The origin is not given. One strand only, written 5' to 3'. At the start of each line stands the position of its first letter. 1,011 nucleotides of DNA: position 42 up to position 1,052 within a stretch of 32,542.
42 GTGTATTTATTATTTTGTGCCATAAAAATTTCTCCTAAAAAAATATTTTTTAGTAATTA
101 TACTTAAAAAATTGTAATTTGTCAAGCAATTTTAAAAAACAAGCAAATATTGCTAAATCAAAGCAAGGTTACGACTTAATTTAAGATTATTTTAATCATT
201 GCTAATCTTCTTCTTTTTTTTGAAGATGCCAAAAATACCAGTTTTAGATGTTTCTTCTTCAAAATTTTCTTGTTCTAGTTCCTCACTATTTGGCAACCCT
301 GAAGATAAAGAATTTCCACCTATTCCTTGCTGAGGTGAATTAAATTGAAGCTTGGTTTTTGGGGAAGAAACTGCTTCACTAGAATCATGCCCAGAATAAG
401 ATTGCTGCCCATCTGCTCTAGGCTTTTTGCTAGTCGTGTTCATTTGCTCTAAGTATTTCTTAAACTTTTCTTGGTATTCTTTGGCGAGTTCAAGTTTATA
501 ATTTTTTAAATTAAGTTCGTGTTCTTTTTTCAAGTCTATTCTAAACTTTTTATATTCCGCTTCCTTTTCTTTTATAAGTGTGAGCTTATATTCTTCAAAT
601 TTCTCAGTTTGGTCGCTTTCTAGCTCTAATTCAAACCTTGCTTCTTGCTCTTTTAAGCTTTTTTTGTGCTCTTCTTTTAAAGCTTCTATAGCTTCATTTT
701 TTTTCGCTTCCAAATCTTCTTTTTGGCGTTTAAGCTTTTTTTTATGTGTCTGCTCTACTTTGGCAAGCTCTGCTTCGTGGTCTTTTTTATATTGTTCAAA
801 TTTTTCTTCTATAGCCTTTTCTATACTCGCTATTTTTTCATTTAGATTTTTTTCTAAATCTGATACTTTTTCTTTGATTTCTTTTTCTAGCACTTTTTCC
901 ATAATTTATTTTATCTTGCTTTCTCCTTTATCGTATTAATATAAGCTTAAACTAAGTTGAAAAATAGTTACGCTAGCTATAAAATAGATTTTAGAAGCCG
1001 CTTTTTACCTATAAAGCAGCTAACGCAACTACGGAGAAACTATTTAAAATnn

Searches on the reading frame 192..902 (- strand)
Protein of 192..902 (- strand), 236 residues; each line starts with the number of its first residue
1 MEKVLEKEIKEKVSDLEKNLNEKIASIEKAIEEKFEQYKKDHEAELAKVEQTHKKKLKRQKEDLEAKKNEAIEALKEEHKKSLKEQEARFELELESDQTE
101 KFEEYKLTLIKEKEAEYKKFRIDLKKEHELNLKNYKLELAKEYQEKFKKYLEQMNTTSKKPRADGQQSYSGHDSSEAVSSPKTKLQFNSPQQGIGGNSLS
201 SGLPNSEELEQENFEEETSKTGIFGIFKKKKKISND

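Call 17: find_encoding_contigs(protein=window:192-902:-, flank=10000, max_places=4)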
Protein window:192-902:- (236 aa): 3 contigs read that carry it; 2 places shown.
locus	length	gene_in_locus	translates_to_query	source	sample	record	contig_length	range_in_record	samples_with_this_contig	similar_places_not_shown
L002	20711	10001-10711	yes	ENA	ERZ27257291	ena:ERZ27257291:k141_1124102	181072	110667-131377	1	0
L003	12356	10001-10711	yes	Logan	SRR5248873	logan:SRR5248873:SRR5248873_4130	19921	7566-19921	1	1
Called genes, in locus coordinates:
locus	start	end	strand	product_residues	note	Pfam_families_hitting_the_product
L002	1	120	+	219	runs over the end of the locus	-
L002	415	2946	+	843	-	PF02743:dCache_1, PF18575:HAMP_N3 (faint), PF18947:HAMP_2, PF00015:MCPsignal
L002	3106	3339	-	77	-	-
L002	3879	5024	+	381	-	PF01381:HTH_3 (weak), PF12844:HTH_19 (weak)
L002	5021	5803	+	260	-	PF10728:DUF2520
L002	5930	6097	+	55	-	-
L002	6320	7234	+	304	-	PF03807:F420_oxidored, PF14748:P5CR_dimer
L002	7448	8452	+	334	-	PF00814:TsaD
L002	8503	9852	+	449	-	PF01554:MatE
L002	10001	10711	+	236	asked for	-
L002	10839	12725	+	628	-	PF18947:HAMP_2, PF00015:MCPsignal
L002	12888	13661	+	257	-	PF04542:Sigma70_r2, PF04539:Sigma70_r3 (weak), PF08281:Sigma70_r4_2 (weak), PF16509:KORA (weak), PF04545:Sigma70_r4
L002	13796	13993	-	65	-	PF20124:DUF6514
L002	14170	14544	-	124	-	-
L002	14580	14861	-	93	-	-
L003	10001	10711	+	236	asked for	-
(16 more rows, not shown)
